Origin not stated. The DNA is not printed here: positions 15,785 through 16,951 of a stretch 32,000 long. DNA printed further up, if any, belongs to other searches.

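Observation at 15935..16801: Orphan NarI/DsrM-like membrane protein translationally coupled to aprBA: candidate quinol-to-APS-reductase link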

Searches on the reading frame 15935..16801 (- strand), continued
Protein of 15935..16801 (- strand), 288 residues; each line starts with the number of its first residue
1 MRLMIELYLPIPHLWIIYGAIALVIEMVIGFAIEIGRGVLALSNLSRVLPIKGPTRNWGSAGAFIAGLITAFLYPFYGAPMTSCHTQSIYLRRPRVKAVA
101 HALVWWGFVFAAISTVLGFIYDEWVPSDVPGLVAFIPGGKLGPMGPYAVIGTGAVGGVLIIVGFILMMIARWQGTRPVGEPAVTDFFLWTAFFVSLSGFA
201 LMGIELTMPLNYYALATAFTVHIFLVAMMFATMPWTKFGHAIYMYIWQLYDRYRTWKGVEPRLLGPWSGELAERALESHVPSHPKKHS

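Call 46: search_protein_families(library=pfam, proteins=[P0284, P0285, P0052, P0016, P0017, P0012, P0031, P0046], max_evalue=0.1)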
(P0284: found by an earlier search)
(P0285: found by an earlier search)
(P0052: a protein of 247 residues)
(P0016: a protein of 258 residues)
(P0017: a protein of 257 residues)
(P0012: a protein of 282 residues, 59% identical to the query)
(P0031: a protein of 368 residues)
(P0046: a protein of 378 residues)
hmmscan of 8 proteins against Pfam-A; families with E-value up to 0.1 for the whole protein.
P0284 (252 aa): 0 families

P0285 (252 aa): 1 family
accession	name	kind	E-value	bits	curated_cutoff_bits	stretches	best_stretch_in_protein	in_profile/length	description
PF18191.6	PnpCD_PnpD_N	-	0.024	14.7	25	1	145-191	25-71/151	Hydroquinone 1,2-dioxygenase large subunit N-terminal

P0052 (247 aa): 0 families

P0016 (258 aa): 2 families
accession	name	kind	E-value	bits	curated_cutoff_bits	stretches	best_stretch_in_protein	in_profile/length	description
PF02665.19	Nitrate_red_gam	-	0.00034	20.7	22.9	1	195-230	173-208/217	Nitrate reductase gamma subunit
PF13493.11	DUF4118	-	0.042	14.1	28.4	1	68-112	48-91/107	Domain of unknown function (DUF4118)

P0017 (257 aa): 1 family
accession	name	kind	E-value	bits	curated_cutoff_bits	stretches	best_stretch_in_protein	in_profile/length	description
PF02665.19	Nitrate_red_gam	-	0.00019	21.6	22.9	2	98-199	44-143/217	Nitrate reductase gamma subunit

P0012 (282 aa): 1 family
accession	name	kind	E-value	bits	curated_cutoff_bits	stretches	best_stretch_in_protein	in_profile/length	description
PF02665.19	Nitrate_red_gam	-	0.0033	17.5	22.9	1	208-250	173-215/217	Nitrate reductase gamma subunit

P0031 (368 aa): 12 families
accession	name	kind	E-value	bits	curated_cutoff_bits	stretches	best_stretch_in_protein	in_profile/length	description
PF13183.11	Fer4_8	-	3.5e-09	37.5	27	1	19-78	2-66/68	4Fe-4S dicluster domain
PF13534.11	Fer4_17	-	7.5e-08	33.2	22.2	1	21-79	1-59/61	4Fe-4S dicluster domain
PF13187.11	Fer4_9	-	4.7e-07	30.2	27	1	22-80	2-51/52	4Fe-4S dicluster domain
PF13237.11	Fer4_10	-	1.9e-06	28.2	25.5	1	20-77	7-53/53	4Fe-4S dicluster domain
PF25160.1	LdpA_Fe-S-bd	-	1.4e-05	25.2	27.6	1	20-35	26-41/49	LdpA Fe-S cluster-binding domain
PF13484.11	Fer4_16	-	7.2e-05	23.9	30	0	66-84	2-20/66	4Fe-4S double cluster binding domain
PF12838.12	Fer4_7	-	7.8e-05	23.5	27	1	22-80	2-52/52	4Fe-4S dicluster domain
PF12800.12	Fer4_4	-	0.0012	19.4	24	1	21-33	3-15/17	4Fe-4S binding domain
PF00037.32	Fer4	-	0.0026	17.9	21.1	1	65-80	7-22/24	4Fe-4S binding domain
PF02665.19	Nitrate_red_gam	-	0.0053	16.9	22.9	1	252-305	89-142/217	Nitrate reductase gamma subunit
PF12837.12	Fer4_6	-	0.0083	16.5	25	1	65-81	8-24/24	4Fe-4S binding domain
PF17179.9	Fer4_22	-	0.048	14.9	27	0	21-34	1-14/95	4Fe-4S dicluster domain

P0046 (378 aa): 11 families
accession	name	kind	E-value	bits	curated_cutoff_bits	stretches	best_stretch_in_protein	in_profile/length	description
PF13183.11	Fer4_8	-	1.8e-09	38.4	27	1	21-80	2-66/68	4Fe-4S dicluster domain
PF13187.11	Fer4_9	-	1e-08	35.5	27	1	23-81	1-50/52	4Fe-4S dicluster domain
PF13534.11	Fer4_17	-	1.7e-07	32.1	22.2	1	23-82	1-60/61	4Fe-4S dicluster domain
PF12838.12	Fer4_7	-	2.6e-07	31.4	27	1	24-82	2-52/52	4Fe-4S dicluster domain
PF13237.11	Fer4_10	-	4.2e-07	30.2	25.5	1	20-79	5-53/53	4Fe-4S dicluster domain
PF25160.1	LdpA_Fe-S-bd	-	4e-05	23.7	27.6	1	22-37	26-41/49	LdpA Fe-S cluster-binding domain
PF02665.19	Nitrate_red_gam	-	0.0007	19.7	22.9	1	269-326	87-143/217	Nitrate reductase gamma subunit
PF00037.32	Fer4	-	0.0011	19.2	21.1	0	19-35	3-19/24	4Fe-4S binding domain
PF12797.12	Fer4_2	-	0.047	14.1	24.5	1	19-35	5-21/22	4Fe-4S binding domain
PF12837.12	Fer4_6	-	0.059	13.8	25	0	19-35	4-20/24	4Fe-4S binding domain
PF13484.11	Fer4_16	-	0.069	14.4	30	0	67-91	1-26/66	4Fe-4S double cluster binding domain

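Call 47: fold_search(model_id=the predicted structure, library=pdb)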
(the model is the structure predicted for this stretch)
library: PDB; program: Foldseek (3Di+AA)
matches with E <= 10: 316; with E <= 0.001: 0
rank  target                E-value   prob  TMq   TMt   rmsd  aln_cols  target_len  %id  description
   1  7lr0_A                3.6e-01  0.41  0.25  0.13  10.7       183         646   14  Structure of squirrel TRPV1 in complex with capsaicin (released 2021-04-21)
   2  7l2n_A                4.9e-01  0.57  0.27  0.19  11.5       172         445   13  Cryo-EM structure of RTX-bound full-length TRPV1 in C1 state (released 2021-09-22)
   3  8u2z_A                5.1e-01  0.82  0.30  0.18   6.2       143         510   14  TRPV1 in nanodisc bound with diC8-PIP2 in the dilated state (released 2024-05-08)
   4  6e2g_A                5.6e-01  0.60  0.31  0.16   9.8       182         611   14  Cryo-EM structure of rat TRPV6 in complex with Calmodulin (released 2018-08-22)
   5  7q21_D                5.6e-01  0.13  0.20  0.12  16.9       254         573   16  III2-IV2 respiratory supercomplex from Corynebacterium glutamicum (released 2022-02-02)
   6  8ycp_B                5.9e-01  0.54  0.29  0.16  10.2       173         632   17  structure of human trpv1 in complex with BC5 (released 2025-01-29)
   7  8pw5_p                6.6e-01  0.60  0.29  0.31  11.3       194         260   13  CS respirasome from murine liver (released 2024-04-24)
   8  8jqr_A                6.9e-01  0.57  0.29  0.18  10.0       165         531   18  Structure of human TRPV1 in complex with antagonist (released 2024-08-14)
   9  8gf9_A                6.9e-01  0.54  0.28  0.18  10.4       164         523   16  Cryo-EM structure of human TRPV1 in cNW11 nanodisc and POPC:POPE:POPG lipids (released 2023-05-10)
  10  8gfa_A                6.9e-01  0.54  0.29  0.18  10.3       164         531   17  Cryo-EM structure of human TRPV1 in complex with the analgesic drug SB-366791 (released 2023-05-10)
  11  7mzc_A                7.3e-01  0.33  0.27  0.16  12.6       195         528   12  Cryo-EM structure of minimal TRPV1 with RTX bound in C1 state (released 2021-09-22)
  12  7lqz_A                7.7e-01  0.38  0.25  0.13  11.3       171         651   13  Structure of squirrel TRPV1 in complex with RTX (released 2021-04-21)
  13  7mz5_A                7.7e-01  0.35  0.27  0.20  11.5       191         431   14  Cryo-EM structure of RTX-bound full-length TRPV1 in C2 state (released 2021-09-22)
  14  7l2l_A                8.1e-01  0.51  0.26  0.19   8.5       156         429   14  Cryo-EM structure of RTX-bound full-length TRPV1 in O1 state (released 2021-09-22)
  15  7l2k_A                8.1e-01  0.51  0.29  0.19  10.4       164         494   14  Cryo-EM structure of full-length TRPV1 at pH6b state (released 2021-09-22)
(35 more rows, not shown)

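Call 63: find_encoding_contigs(protein=P0052, flank=5000, max_places=3)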
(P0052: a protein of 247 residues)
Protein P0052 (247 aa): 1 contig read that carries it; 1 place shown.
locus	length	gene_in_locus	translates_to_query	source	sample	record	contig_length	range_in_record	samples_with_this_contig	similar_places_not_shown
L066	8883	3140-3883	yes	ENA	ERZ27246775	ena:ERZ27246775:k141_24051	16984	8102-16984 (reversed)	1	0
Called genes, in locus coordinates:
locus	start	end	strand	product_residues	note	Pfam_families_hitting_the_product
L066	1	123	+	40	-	?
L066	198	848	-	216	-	PF14394:DUF4423 (faint), PF12840:HTH_20 (weak), PF01022:HTH_5 (weak)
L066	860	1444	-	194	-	PF00011:HSP20, PF17886:ArsA_HSP20 (weak)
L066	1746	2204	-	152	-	PF02870:Methyltransf_1N, PF01035:DNA_binding_1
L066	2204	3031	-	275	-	PF04055:Radical_SAM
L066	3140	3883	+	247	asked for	-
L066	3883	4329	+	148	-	PF00037:Fer4 (weak), PF12797:Fer4_2 (faint), PF12837:Fer4_6 (faint), PF13237:Fer4_10 (weak), PF12838:Fer4_7, PF13187:Fer4_9, PF00037:Fer4 (weak), PF12139:APS-reductase_C, +5 more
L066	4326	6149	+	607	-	PF00890:FAD_binding_2, PF01266:DAO (weak), PF02910:Succ_DH_flav_C (weak)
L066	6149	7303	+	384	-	PF14306:PUA_2, PF01747:ATP-sulfurylase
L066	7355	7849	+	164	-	PF01047:MarR (faint), PF13404:HTH_AsnC-type, PF13412:HTH_24, PF01037:AsnC_trans_reg (weak)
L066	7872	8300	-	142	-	PF02635:DsrE, PF13686:DrsE_2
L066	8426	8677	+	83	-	PF01206:TusA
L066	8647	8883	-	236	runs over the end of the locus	PF21948:LplA-B_cat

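Call 64: find_encoding_contigs(protein=P0018, flank=5000, max_places=2)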
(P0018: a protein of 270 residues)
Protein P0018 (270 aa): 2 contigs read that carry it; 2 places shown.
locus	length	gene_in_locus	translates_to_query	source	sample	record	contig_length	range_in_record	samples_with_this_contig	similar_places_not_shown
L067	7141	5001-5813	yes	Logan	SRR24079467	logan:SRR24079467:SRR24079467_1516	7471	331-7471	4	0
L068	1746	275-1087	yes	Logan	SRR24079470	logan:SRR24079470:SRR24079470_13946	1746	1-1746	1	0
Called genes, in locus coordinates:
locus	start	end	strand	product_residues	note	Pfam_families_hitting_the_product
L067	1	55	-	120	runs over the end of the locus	-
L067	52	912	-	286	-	PF01925:TauE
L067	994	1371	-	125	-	PF07843:DUF1634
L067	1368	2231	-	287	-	PF01925:TauE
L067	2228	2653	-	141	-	PF00582:Usp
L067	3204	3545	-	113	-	PF22271:DUF6955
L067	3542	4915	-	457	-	PF14306:PUA_2, PF01747:ATP-sulfurylase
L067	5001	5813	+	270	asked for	PF27541:CitB (weak)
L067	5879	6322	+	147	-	PF00037:Fer4 (weak), PF12837:Fer4_6 (faint), PF13237:Fer4_10 (weak), PF14697:Fer4_21 (faint), PF25160:LdpA_Fe-S-bd (weak), PF12838:Fer4_7, PF13187:Fer4_9, PF12139:APS-reductase_C, +2 more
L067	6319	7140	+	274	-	?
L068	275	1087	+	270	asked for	PF27541:CitB (weak)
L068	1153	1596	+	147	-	PF00037:Fer4 (weak), PF12837:Fer4_6 (faint), PF13237:Fer4_10 (weak), PF14697:Fer4_21 (faint), PF25160:LdpA_Fe-S-bd (weak), PF12838:Fer4_7, PF13187:Fer4_9, PF12139:APS-reductase_C, +2 more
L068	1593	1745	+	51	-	?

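Call 65: predict_structure(alignment_id=A3)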
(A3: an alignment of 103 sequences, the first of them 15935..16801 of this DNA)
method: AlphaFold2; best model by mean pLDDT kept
length: 288 residues; sequences in the alignment: 103
mean_pLDDT: 82.6   pTM: 0.81
mean pLDDT of the five models: 82.6, 81.0, 80.9, 80.7, 80.5
residues with pLDDT >= 90: 144; 70-90: 74; 50-70: 58; < 50: 12
segments of 3 or more residues with pLDDT < 50: 1-3, 132-134, 137-139
pLDDT, mean of each block of 10 residues (from residue 1): 57 90 97 89 75 88 96 81 56 86 95 92 70 50 78 98 95 78 90 98 92 93 97 92 90 92 61 59 56
secondary structure, 60 per line:
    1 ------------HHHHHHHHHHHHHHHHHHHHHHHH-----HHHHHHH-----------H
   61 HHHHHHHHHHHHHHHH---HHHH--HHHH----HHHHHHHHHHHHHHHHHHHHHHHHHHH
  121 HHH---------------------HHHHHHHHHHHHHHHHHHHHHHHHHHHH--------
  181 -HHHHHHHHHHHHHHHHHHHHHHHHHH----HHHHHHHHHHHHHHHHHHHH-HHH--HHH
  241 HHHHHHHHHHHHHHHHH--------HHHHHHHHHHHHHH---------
elements in order: H13-36 H42-48 H60-76 H80-83 H86-89 H94-123 H145-172 H182-207 H212-231 H238-257 H266-279

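Call 67: fold_search(model_id=the predicted structure, library=pdb)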
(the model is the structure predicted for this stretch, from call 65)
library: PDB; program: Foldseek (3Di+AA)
matches with E <= 10: 470; with E <= 0.001: 0
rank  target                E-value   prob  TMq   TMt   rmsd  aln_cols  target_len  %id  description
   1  3ir6_C                5.1e-02  1.00  0.37  0.46  11.2       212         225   16  Crystal structure of NarGHI mutant NarG-H49S (released 2010-01-05)
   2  3egw_C                7.0e-02  1.00  0.39  0.49  10.7       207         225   16  The crystal structure of the NarGHI mutant NarH - C16A (released 2010-03-02)
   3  7q21_D                1.0e-01  0.51  0.21  0.12  17.1       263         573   14  III2-IV2 respiratory supercomplex from Corynebacterium glutamicum (released 2022-02-02)
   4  7qho_D                3.0e-01  0.33  0.21  0.13  17.6       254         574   15  Cytochrome bcc-aa3 supercomplex (respiratory supercomplex III2/IV2) from Corynebacterium glutamicum (as isolated) (released 2022-05-18)
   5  9lxp_R                4.5e-01  0.16  0.19  0.18  20.1       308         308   13  A Cryo-EM structure of LA-PTH-PTH1R-Beta-arrestin1 complex (state 2 conformation) (released 2026-03-04)
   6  7p3r_B                4.5e-01  0.12  0.16  0.14  37.0       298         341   11  Helical structure of the toxin MakA from Vibrio cholera (released 2022-02-23)
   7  8j80_B                4.7e-01  0.18  0.17  0.17  21.3       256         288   12  Cryo-EM structure of hZnT7-Fab complex in zinc state 1, determined in heterogeneous conformations- one subunit in an i (released 2023-09-20)
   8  7rbt_R                4.7e-01  0.16  0.17  0.14  24.9       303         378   14  cryo-EM structure of human Gastric inhibitory polypeptide receptor GIPR bound to tirzepatide (released 2022-04-13)
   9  8ovc_L                4.9e-01  0.25  0.20  0.12  17.0       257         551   18  Respiratory supercomplex (III2-IV2) from Mycobacterium smegmatis (released 2024-07-17)
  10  8ykw_R                6.1e-01  0.23  0.23  0.23  19.7       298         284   10  Cryo-EM structure of succinate receptor SUCR1 bound to succinic acid (released 2024-05-29)
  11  8x0c_A                6.4e-01  0.28  0.24  0.11  16.6       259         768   15  Human FL Metabotropic glutamate receptor 5, mGlu5-5M with quisqualate and VU0424465, conformer 1 (released 2024-11-06)
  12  8qt6                  6.7e-01  0.28  0.22  0.18  14.7       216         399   11  Cryo-EM structure of Streptococcus pneumoniae NADPH oxidase (released 2024-07-24)
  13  9ly2_R                6.7e-01  0.21  0.23  0.20  17.4       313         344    9  A Cryo-EM structure of LA-PTH-PTH1R-V2RT-Beta-arrestin1 complex (state 1 conformation) (released 2026-03-04)
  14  8r0p_A                6.7e-01  0.20  0.23  0.24  17.7       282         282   12  Cryo-EM structure of the microbial rhodopsin CryoR2 at pH 8.0 in detergent (released 2025-05-14)
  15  9g9m_A                7.0e-01  0.16  0.18  0.14  21.6       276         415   13  Lipid III flippase WzxE with NB10 and NB7 nanobodies in outward-facing conformation - crystal 1 (released 2025-01-22)
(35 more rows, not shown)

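Call 83: list_cluster_members(proteins=[P0013, P0015, P0014, P0028, P0056, P0023, P0026, P0027, P0083, P0064])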
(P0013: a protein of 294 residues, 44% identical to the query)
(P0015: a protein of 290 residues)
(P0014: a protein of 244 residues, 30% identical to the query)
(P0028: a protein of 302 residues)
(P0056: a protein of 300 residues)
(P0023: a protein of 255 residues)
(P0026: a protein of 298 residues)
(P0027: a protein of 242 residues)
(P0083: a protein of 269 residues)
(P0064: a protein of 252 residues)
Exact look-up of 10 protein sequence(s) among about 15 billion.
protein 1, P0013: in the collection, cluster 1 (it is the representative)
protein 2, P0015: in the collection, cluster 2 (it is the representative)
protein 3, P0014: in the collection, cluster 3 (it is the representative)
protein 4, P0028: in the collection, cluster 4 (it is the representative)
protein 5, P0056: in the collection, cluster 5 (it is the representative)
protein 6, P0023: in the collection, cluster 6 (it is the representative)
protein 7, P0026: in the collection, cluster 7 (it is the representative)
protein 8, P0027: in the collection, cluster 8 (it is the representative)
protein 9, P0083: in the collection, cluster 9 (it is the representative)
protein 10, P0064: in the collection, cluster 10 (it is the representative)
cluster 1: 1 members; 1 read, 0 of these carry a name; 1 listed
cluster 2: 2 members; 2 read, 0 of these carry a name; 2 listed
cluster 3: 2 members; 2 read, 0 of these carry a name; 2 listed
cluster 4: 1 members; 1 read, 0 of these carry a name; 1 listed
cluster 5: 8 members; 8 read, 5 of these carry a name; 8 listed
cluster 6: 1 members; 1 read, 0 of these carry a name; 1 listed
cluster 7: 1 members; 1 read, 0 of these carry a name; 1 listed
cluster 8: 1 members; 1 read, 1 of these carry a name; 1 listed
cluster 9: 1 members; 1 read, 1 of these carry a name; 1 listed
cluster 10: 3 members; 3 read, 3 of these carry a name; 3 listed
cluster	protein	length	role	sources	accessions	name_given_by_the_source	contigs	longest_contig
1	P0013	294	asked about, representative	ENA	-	-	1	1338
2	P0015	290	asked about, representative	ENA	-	-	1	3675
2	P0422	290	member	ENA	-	-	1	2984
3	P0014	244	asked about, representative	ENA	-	-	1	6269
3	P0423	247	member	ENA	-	-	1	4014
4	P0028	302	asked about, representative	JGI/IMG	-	-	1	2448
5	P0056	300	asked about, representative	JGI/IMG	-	hypothetical protein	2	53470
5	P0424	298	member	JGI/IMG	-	hypothetical protein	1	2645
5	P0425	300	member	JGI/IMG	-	hypothetical protein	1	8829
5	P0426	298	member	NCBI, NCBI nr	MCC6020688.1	MAG: hypothetical protein LM577_04920 [Thermoproteaceae archaeon] | hypothetical protein [Thermoproteaceae archaeon]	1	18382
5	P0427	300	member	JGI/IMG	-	hypothetical protein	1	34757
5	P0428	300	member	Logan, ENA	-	-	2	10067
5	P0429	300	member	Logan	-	-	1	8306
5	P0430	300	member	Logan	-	-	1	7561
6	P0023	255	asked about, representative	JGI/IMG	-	-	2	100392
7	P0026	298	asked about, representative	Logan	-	-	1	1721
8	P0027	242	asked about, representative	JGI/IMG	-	nitrate reductase gamma subunit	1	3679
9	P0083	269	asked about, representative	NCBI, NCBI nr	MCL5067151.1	MAG: hypothetical protein M1368_02205 [Thaumarchaeota archaeon] | hypothetical protein [Nitrososphaerota archaeon]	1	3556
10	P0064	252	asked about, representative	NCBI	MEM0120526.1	MAG: hypothetical protein QW688_03680 [Thermoprotei archaeon]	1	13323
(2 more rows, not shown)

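Call 84: find_encoding_contigs(protein=P0056, flank=5000, max_places=3)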
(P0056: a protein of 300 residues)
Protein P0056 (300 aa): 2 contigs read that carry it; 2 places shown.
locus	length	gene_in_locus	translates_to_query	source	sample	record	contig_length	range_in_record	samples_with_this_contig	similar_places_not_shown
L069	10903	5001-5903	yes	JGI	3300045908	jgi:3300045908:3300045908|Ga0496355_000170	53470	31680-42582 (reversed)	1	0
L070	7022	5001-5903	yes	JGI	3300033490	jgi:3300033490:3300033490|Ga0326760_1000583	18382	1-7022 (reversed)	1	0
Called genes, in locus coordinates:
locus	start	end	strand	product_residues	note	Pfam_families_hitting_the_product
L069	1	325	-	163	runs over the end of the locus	PF12840:HTH_20 (faint)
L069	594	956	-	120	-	PF22271:DUF6955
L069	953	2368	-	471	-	PF14306:PUA_2, PF01747:ATP-sulfurylase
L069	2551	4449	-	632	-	PF00890:FAD_binding_2 (weak), PF01266:DAO (faint)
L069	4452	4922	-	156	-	PF00037:Fer4 (faint), PF12797:Fer4_2 (faint), PF13237:Fer4_10 (weak), PF25160:LdpA_Fe-S-bd (faint), PF12800:Fer4_4 (faint), PF12838:Fer4_7, PF13187:Fer4_9 (weak), PF12139:APS-reductase_C, +2 more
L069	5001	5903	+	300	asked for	-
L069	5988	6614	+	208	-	PF01895:PhoU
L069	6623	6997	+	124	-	-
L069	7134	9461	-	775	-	PF03104:DNA_pol_B_exo1, PF13482:RNase_H_2, PF00136:DNA_pol_B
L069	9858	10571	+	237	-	PF00950:ABC-3, PF01032:FecCD (faint)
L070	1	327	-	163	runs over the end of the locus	PF12840:HTH_20 (faint)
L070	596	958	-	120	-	PF22271:DUF6955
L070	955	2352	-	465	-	PF14306:PUA_2, PF01747:ATP-sulfurylase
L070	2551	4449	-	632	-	PF00890:FAD_binding_2 (weak), PF01266:DAO (faint)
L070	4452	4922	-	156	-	PF00037:Fer4 (faint), PF12797:Fer4_2 (faint), PF13237:Fer4_10 (weak), PF25160:LdpA_Fe-S-bd (faint), PF12800:Fer4_4 (faint), PF12838:Fer4_7, PF13187:Fer4_9 (weak), PF12139:APS-reductase_C, +2 more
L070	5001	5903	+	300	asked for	-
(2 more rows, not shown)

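Call 85: find_encoding_contigs(protein=P0064, flank=5000, max_places=2)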
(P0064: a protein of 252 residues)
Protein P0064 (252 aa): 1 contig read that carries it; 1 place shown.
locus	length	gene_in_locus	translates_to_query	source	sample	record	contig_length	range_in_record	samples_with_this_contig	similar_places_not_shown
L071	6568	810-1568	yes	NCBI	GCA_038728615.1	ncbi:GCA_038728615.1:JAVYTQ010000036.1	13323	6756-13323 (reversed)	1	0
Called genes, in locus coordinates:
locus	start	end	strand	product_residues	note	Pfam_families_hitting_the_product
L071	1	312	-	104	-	?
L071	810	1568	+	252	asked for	-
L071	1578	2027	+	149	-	PF00037:Fer4 (weak), PF12797:Fer4_2 (faint), PF12837:Fer4_6 (faint), PF14697:Fer4_21 (weak), PF12838:Fer4_7, PF13187:Fer4_9, PF00037:Fer4 (weak), PF12139:APS-reductase_C, +6 more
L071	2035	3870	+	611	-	PF00890:FAD_binding_2, PF01266:DAO (weak), PF02910:Succ_DH_flav_C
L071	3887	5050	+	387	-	PF14306:PUA_2, PF01747:ATP-sulfurylase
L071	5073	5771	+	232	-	PF00149:Metallophos, PF12850:Metallophos_2 (weak)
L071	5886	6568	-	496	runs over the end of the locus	PF00171:Aldedh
